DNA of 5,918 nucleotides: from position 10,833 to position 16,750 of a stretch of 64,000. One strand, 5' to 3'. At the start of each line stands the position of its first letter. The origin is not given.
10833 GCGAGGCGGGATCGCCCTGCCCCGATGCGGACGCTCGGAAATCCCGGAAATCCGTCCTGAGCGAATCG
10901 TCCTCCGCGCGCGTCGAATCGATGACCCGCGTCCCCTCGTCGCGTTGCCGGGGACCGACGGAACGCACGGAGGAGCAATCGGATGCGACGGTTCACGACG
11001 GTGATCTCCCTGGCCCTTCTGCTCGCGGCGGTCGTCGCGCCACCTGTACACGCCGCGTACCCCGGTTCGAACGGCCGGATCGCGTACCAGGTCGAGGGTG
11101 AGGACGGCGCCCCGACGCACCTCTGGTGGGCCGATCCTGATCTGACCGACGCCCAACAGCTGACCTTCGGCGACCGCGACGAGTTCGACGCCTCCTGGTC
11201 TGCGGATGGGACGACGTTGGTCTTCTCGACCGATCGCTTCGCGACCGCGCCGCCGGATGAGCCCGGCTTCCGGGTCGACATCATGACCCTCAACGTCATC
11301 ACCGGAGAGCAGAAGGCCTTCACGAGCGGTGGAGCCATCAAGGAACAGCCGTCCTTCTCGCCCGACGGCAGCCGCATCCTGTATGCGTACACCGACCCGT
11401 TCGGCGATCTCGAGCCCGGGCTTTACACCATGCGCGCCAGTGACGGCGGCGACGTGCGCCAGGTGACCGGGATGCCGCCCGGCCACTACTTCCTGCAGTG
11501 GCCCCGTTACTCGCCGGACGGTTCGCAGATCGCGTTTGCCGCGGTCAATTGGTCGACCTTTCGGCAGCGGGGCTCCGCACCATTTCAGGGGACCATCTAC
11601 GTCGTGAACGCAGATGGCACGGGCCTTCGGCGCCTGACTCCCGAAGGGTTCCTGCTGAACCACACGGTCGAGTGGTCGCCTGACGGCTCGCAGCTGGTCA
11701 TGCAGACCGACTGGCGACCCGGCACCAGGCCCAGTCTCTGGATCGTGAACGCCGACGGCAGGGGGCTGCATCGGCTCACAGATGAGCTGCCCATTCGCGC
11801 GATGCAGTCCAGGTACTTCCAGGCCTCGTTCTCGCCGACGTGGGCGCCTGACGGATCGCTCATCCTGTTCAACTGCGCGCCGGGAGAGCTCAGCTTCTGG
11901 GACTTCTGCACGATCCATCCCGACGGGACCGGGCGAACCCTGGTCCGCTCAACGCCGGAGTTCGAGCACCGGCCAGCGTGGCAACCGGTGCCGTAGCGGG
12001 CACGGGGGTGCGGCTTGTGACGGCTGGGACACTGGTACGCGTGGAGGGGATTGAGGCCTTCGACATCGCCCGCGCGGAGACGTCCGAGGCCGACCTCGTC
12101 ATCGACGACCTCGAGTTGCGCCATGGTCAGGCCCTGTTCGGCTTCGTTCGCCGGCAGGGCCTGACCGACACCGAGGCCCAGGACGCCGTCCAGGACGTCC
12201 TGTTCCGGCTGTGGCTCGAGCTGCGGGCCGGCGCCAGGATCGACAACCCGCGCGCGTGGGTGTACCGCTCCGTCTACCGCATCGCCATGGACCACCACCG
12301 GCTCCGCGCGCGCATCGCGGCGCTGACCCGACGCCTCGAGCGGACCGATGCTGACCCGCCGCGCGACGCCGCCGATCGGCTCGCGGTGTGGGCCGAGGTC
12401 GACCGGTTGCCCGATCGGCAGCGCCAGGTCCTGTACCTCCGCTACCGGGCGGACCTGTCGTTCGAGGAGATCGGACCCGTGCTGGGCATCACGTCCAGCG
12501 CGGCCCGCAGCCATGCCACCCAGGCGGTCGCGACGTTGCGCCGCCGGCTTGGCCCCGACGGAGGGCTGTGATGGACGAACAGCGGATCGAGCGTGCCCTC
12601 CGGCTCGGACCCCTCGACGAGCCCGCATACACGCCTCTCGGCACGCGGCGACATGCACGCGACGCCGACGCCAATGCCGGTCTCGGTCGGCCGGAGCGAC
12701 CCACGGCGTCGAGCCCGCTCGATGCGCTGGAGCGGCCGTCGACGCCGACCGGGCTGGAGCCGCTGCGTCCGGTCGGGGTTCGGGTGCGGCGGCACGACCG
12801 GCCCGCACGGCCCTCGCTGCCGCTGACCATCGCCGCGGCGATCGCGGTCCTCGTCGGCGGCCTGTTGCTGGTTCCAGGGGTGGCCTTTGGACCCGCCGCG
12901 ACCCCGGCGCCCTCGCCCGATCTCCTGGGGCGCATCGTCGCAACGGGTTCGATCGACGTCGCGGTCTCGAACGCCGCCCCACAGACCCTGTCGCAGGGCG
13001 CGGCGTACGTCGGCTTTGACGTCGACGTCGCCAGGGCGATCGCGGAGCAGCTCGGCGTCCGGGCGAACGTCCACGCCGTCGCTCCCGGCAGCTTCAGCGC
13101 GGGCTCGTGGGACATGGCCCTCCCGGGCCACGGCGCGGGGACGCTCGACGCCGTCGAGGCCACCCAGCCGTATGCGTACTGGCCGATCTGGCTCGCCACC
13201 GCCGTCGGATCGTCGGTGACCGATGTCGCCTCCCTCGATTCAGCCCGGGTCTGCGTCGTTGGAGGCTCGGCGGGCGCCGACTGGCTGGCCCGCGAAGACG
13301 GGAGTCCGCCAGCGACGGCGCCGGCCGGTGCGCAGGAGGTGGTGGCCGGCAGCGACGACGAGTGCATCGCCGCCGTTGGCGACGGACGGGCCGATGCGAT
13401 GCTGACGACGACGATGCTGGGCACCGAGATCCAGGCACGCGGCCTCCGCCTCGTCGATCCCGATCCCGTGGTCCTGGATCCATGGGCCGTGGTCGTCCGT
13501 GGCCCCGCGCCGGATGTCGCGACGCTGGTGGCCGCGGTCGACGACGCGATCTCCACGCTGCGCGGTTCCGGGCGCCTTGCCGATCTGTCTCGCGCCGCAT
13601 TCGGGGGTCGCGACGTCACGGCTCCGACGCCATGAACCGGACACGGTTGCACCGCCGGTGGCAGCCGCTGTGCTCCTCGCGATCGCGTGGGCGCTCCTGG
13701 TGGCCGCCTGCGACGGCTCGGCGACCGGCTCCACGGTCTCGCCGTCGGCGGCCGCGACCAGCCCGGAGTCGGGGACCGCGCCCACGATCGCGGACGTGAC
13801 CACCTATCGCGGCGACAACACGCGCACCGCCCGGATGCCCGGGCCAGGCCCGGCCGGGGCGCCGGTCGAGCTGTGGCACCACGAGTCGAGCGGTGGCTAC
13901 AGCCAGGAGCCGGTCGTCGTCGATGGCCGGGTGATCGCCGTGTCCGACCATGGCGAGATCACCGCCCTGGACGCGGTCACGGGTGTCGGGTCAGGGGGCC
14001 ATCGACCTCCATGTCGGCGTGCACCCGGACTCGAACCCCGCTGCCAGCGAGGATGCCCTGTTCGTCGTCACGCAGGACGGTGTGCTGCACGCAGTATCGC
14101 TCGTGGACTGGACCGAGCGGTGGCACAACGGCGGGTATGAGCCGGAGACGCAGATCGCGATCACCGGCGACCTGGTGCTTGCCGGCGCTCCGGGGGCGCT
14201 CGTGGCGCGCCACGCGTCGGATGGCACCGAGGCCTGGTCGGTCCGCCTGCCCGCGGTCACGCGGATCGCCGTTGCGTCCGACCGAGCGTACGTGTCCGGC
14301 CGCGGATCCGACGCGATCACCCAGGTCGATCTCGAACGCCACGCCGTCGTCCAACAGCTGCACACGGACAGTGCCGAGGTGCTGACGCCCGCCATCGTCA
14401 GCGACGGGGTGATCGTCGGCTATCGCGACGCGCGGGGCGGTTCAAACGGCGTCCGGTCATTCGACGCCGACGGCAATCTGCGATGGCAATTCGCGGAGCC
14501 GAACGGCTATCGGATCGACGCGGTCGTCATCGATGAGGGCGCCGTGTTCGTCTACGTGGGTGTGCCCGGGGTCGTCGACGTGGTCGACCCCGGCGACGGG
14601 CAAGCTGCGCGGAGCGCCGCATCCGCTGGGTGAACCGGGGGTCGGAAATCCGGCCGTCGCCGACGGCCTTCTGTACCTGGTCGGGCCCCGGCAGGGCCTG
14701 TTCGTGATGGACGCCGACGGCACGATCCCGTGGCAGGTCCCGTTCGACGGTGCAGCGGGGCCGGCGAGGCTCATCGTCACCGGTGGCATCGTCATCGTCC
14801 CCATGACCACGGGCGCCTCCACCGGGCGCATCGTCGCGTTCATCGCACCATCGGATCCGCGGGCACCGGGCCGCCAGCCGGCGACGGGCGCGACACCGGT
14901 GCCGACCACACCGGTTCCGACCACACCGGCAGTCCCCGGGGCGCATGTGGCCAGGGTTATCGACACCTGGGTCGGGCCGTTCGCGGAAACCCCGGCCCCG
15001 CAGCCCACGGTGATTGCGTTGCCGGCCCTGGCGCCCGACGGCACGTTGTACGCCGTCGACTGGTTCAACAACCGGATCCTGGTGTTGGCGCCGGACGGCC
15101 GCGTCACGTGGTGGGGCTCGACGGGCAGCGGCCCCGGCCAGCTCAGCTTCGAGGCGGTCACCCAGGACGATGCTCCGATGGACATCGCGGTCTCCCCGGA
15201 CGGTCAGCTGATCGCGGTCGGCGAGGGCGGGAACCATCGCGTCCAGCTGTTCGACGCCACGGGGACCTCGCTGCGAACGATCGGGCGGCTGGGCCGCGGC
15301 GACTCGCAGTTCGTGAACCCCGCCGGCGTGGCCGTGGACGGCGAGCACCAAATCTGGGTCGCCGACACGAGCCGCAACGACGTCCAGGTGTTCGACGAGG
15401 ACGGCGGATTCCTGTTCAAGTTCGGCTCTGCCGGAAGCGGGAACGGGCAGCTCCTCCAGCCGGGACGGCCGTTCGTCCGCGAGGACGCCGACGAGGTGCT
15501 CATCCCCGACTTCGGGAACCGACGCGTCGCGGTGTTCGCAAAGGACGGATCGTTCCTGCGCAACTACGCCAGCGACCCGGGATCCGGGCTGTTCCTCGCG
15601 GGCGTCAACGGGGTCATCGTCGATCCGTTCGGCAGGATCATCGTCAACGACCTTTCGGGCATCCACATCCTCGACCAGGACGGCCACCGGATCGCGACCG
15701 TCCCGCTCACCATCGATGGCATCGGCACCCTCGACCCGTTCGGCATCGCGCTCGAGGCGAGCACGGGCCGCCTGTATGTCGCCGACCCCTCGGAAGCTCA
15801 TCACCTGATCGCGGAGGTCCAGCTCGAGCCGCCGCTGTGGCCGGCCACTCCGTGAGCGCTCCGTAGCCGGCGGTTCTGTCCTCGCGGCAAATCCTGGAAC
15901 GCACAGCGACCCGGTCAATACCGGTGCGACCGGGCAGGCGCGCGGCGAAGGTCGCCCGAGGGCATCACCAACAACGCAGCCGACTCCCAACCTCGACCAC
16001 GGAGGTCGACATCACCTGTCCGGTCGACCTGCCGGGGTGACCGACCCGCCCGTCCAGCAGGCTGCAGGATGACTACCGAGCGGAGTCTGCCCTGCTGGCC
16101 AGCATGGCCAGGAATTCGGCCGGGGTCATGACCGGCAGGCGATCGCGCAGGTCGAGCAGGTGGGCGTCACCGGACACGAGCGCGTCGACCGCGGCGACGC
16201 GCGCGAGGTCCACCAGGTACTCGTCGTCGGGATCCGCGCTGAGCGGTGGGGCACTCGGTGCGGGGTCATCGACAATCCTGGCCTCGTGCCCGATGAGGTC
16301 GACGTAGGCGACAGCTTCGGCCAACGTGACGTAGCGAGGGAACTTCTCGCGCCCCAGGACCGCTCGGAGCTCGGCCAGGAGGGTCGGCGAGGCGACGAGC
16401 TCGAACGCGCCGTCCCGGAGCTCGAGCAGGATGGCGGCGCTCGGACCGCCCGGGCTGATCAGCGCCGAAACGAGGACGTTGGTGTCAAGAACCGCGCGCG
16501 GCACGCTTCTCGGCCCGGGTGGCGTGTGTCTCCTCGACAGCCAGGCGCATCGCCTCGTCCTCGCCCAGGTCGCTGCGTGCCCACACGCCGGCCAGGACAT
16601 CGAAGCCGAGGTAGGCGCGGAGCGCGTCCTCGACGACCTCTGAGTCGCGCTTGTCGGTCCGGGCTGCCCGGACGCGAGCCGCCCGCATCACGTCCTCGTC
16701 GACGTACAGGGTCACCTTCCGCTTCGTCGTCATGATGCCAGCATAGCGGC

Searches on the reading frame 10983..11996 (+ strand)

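Call 12: search_protein_families(library=pfam, max_evalue=0.001, proteins=[window:10983-11996:+])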
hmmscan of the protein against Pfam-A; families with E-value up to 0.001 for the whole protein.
window:10983-11996:+ (337 aa): 2 families
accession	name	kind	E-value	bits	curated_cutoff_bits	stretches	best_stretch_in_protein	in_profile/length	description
PF07676.18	PD40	-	6.2e-22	77.4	20.9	2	58-85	2-29/38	WD40-like Beta Propeller Repeat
PF00930.27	DPPIV_N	-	2.6e-05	23.6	22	0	29-139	246-350/354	Dipeptidyl peptidase IV (DPP IV) N-terminal region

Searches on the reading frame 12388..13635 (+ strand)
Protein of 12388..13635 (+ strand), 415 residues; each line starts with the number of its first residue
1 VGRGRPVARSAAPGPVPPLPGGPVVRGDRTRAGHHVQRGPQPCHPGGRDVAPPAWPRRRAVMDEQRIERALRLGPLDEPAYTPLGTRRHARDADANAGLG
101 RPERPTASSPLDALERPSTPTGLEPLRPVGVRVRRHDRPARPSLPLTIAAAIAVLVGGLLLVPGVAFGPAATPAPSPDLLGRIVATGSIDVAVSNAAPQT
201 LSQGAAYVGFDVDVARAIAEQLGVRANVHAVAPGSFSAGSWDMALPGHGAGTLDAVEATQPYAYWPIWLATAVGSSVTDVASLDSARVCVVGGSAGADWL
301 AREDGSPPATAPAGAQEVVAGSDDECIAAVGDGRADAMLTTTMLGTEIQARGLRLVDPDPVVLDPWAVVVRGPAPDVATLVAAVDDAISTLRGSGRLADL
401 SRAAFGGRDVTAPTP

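Call 12: search_protein_families(library=pfam, max_evalue=0.001, proteins=[window:12388-13635:+])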
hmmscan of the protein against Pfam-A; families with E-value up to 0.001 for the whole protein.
window:12388-13635:+ (415 aa): 1 family
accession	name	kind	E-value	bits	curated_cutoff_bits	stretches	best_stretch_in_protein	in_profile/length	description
PF00497.25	SBP_bac_3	-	3.2e-08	33.8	26.4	1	191-406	3-131/132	Bacterial extracellular solute-binding proteins, family 3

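Call 76: search_protein_families(library=pfam, max_evalue=0.001, proteins=[window:12388-13635:+])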
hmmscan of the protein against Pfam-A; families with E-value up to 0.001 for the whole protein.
window:12388-13635:+ (415 aa): 1 family
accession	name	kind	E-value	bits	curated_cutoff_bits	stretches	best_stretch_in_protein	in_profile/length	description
PF00497.25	SBP_bac_3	-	3.2e-08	33.8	26.4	1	191-406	3-131/132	Bacterial extracellular solute-binding proteins, family 3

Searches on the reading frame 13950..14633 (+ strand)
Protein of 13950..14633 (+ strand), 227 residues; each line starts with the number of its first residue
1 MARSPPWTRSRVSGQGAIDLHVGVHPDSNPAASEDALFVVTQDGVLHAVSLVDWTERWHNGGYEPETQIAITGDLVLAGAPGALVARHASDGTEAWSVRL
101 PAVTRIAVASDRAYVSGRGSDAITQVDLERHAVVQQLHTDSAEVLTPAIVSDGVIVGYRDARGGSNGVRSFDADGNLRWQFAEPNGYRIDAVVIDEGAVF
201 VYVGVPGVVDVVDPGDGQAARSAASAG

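Call 12: search_protein_families(library=pfam, max_evalue=0.001, proteins=[window:13950-14633:+])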
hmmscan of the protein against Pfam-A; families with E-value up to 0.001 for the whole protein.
window:13950-14633:+ (227 aa): 1 family
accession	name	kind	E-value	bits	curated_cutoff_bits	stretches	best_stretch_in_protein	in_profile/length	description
PF13360.13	PQQ_2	-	1.4e-07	31.9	27.6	2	19-107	68-152/233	Outer membrane protein assembly factor BamB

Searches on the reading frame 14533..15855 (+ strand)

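Call 12: search_protein_families(library=pfam, max_evalue=0.001, proteins=[window:14533-15855:+])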
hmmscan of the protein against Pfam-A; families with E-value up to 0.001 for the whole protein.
window:14533-15855:+ (440 aa): 4 families
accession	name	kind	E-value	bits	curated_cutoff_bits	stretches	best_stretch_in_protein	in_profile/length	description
PF01436.27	NHL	-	3.7e-16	58.7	20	1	260-287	1-28/28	NHL repeat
PF17170.10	DUF5128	-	2.1e-09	37.5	22.9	1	273-344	55-127/321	6-bladed beta-propeller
PF13360.13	PQQ_2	-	1.3e-08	35.2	27.6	0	13-92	53-126/233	Outer membrane protein assembly factor BamB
PF08450.18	SGL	-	7.7e-05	22.8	26.3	0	218-292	139-215/246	SMP-30/Gluconolactonase/LRE-like region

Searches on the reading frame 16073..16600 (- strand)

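Call 75: search_protein_families(library=pfam, max_evalue=0.001, proteins=[window:16073-16600:-])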
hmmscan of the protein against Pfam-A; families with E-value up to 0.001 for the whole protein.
window:16073-16600:- (175 aa): 2 families
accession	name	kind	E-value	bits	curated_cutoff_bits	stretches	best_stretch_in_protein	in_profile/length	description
PF13470.12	PIN_3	-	9.2e-20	72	27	1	35-146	1-114/115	PIN domain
PF01850.27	PIN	-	5.1e-05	24.3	23.6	1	37-148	2-114/120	PIN domain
